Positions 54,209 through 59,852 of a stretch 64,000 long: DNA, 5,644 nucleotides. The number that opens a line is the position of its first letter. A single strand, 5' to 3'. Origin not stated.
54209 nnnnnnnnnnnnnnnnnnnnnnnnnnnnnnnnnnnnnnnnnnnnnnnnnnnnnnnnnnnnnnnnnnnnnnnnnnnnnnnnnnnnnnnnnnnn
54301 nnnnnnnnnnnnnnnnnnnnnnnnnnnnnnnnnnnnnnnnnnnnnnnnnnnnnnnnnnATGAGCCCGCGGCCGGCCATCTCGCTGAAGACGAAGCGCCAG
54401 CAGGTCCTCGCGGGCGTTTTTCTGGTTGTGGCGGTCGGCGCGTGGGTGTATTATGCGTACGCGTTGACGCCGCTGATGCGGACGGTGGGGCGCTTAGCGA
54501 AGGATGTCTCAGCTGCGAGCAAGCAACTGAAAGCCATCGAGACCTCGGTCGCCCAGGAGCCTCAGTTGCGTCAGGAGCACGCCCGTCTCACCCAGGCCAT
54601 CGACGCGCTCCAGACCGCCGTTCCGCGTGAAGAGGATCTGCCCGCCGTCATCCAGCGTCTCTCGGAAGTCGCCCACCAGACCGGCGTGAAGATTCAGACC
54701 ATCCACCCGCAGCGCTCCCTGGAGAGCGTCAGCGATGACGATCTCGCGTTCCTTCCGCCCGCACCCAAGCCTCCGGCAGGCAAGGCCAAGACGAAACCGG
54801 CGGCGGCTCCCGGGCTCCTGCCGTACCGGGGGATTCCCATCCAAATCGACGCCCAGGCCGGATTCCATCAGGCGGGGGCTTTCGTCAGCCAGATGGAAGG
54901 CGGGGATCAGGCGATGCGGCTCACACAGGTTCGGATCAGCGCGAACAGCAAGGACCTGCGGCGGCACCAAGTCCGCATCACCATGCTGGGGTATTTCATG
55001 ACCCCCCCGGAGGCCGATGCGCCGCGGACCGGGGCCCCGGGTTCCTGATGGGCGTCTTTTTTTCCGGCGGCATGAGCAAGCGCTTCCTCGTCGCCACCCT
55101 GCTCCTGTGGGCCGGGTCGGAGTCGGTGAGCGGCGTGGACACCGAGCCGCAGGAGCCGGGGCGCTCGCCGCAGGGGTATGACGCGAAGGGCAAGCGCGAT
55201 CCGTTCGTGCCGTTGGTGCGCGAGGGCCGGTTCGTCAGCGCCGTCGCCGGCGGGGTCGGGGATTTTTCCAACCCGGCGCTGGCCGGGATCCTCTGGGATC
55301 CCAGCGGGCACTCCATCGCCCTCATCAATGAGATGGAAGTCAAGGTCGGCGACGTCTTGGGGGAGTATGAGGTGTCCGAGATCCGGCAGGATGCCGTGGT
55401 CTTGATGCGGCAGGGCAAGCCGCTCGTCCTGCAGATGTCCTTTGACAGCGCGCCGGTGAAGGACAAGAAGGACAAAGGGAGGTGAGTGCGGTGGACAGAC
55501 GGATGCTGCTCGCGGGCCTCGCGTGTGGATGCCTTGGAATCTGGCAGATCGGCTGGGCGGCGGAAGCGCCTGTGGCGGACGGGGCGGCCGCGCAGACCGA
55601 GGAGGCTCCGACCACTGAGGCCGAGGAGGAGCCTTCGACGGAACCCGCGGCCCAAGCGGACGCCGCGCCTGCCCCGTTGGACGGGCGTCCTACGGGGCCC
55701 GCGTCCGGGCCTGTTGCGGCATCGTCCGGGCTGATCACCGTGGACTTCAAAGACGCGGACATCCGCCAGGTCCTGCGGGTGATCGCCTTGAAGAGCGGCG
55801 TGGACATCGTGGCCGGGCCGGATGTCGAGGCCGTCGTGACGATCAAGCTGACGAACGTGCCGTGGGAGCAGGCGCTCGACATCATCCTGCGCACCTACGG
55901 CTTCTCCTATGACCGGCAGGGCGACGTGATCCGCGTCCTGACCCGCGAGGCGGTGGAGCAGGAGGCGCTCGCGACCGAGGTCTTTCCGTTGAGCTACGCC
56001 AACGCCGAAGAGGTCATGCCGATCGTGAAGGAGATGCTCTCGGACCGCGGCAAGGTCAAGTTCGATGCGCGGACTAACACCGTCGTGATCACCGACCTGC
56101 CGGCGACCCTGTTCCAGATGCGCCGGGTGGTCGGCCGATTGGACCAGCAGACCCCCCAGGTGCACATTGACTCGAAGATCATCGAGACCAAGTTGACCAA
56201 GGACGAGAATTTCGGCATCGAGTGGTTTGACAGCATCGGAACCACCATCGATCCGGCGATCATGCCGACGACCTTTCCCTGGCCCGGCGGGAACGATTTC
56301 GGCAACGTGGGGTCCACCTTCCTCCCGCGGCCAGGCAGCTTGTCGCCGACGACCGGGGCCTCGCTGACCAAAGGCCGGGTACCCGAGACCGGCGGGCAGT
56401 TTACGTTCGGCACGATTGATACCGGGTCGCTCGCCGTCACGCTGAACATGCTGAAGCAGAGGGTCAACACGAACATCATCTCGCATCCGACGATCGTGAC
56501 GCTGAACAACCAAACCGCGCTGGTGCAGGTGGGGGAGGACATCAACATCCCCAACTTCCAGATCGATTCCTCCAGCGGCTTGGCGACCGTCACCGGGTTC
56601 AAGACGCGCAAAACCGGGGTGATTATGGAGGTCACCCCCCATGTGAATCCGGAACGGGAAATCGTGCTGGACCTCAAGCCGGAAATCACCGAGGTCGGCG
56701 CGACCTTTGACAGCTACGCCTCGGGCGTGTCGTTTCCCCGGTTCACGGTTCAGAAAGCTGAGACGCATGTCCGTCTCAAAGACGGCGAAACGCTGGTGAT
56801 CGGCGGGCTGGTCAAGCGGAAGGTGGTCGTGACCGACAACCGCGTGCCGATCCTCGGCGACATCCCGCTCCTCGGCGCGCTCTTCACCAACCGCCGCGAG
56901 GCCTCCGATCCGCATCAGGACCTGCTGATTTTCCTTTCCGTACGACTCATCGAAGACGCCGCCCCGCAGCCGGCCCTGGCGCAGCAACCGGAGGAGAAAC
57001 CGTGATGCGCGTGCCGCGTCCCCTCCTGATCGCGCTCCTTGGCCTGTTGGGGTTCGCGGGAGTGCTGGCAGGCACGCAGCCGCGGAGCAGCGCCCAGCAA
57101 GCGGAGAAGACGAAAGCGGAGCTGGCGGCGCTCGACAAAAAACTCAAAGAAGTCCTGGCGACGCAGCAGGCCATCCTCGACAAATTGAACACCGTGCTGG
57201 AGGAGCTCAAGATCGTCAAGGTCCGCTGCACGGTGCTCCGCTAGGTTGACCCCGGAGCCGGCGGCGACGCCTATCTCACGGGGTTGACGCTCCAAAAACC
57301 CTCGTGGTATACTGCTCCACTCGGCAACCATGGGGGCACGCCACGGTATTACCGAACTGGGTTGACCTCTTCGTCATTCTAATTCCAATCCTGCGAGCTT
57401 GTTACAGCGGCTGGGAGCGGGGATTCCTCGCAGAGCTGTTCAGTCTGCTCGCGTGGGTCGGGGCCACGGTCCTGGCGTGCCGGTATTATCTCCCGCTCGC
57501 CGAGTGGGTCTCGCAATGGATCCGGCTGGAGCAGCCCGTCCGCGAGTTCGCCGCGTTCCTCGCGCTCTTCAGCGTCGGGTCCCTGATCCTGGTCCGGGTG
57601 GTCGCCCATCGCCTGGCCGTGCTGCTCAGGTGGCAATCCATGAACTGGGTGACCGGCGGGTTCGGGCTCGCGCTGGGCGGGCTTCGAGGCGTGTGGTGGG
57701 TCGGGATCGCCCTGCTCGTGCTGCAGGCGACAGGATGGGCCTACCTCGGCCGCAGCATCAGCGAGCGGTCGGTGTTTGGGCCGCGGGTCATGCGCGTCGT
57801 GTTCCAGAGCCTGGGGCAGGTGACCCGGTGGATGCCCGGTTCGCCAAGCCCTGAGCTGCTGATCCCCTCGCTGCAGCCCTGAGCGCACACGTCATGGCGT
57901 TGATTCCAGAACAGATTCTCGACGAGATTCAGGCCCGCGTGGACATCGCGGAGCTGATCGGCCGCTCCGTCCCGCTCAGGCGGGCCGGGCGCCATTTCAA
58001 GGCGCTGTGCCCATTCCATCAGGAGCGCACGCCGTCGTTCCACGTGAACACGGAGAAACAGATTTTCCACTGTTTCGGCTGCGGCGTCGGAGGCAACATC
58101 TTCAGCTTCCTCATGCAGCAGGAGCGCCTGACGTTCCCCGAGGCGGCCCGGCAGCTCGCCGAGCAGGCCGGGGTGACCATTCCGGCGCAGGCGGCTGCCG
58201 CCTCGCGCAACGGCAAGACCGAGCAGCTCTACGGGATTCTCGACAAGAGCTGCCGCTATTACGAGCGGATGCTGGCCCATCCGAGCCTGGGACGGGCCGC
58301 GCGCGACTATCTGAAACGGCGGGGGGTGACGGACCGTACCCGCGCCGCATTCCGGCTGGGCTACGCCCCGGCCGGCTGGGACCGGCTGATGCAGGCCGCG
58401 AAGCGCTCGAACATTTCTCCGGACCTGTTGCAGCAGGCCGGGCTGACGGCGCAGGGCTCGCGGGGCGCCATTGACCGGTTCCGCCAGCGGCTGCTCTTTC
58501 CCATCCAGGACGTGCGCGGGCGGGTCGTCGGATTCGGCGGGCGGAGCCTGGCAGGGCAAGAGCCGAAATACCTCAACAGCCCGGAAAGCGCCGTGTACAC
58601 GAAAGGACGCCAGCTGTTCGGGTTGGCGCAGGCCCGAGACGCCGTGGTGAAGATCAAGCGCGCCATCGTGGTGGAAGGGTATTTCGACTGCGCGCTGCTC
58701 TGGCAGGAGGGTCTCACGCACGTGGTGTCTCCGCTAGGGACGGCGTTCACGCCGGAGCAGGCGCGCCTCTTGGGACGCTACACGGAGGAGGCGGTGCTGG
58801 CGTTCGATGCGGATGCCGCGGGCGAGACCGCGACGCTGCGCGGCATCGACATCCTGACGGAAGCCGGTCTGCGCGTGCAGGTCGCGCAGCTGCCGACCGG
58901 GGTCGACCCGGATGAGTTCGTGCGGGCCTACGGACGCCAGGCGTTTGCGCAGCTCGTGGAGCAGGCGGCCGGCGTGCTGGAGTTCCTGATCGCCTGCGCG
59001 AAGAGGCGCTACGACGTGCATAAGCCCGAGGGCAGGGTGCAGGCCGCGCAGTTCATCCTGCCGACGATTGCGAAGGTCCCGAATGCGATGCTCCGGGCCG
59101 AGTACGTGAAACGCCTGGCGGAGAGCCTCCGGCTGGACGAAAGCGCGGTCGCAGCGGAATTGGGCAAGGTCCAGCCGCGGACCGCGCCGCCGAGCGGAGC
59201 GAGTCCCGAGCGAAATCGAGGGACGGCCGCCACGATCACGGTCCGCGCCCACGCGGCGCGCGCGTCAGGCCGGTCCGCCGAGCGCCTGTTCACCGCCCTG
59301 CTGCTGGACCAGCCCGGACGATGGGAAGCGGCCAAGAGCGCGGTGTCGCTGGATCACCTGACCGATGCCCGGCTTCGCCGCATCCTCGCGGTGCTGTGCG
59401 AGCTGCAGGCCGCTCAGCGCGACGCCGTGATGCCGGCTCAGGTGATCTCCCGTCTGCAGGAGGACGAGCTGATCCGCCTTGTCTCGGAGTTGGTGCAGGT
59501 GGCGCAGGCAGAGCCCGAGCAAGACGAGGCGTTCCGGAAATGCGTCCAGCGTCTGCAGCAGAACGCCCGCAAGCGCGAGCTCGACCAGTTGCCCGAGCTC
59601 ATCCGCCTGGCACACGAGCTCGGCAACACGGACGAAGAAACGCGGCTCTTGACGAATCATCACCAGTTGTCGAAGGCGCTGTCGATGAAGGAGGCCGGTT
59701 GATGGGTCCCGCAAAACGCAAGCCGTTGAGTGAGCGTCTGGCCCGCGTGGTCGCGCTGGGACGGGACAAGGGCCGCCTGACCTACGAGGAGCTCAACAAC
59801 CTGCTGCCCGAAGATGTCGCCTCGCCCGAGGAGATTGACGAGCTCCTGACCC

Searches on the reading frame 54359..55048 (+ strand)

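Call 71: search_protein_families(library=pfam, proteins=[window:54359-55048:+], max_evalue=0.001)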
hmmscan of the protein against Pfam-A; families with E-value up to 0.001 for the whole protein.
window:54359-55048:+ (229 aa): 1 family
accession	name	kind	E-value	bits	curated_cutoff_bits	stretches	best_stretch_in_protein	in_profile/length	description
PF04350.18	PilO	-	7e-11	42.9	22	1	52-121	10-79/145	Pilus assembly protein, PilO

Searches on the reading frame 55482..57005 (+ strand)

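Call 71: search_protein_families(library=pfam, proteins=[window:55482-57005:+], max_evalue=0.001)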
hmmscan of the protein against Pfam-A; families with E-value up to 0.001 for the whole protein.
window:55482-57005:+ (507 aa): 4 families
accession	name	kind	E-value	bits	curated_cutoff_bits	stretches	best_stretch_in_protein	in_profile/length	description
PF00263.26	Secretin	-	3.9e-40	137.6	27.5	1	324-490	2-168/169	Bacterial type II and III secretion system protein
PF03958.22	Secretin_N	-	6.8e-16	58.7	28.2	1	165-226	1-69/69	Bacterial type II/III secretion system short domain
PF07660.19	STN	-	1.6e-11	44.2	28.4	1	108-152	2-49/52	Secretin and TonB N terminus short domain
PF21305.2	type_II_gspD_N0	-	2.9e-05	24.3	27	1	87-152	1-71/71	GspD-like, N0 domain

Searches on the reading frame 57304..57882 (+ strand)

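Call 71: search_protein_families(library=pfam, proteins=[window:57304-57882:+], max_evalue=0.001)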
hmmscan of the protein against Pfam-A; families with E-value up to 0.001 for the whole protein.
window:57304-57882:+ (192 aa): 1 family
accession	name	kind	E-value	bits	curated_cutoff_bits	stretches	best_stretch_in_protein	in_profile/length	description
PF02674.22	Colicin_V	-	1.4e-19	71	29.3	1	21-149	2-127/144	Colicin V production protein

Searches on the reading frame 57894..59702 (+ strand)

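Call 71: search_protein_families(library=pfam, proteins=[window:57894-59702:+], max_evalue=0.001)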
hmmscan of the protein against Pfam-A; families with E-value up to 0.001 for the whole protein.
window:57894-59702:+ (602 aa): 8 families
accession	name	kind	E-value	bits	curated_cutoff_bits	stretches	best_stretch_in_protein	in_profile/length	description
PF08275.17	DNAG_N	-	6.5e-38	130.2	26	1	123-248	2-128/128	DNA primase catalytic core, N-terminal domain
PF01807.25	Zn_ribbon_DnaG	-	1.2e-35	121.6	24.9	1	5-99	2-96/98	CHC2 zinc finger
PF13155.12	Toprim_2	-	1.8e-21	76.8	22.1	1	258-342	1-87/88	Toprim-like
PF13662.12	Toprim_4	-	1.2e-15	57.9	25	1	256-330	2-83/85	Toprim domain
PF10410.14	DnaB_bind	-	6.2e-15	55.6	20.6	1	363-416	2-55/56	DnaB-helicase binding domain of primase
PF01751.28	Toprim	-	1.9e-08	34.8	23.1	1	257-333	2-96/96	Toprim domain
PF13362.12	Toprim_3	-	0.00014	22.6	27.2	1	257-348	2-94/95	Toprim domain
PF08278.16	DnaG_DnaB_bind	-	0.00065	20.5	29.1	1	463-585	1-121/124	DNA primase DnaG DnaB-binding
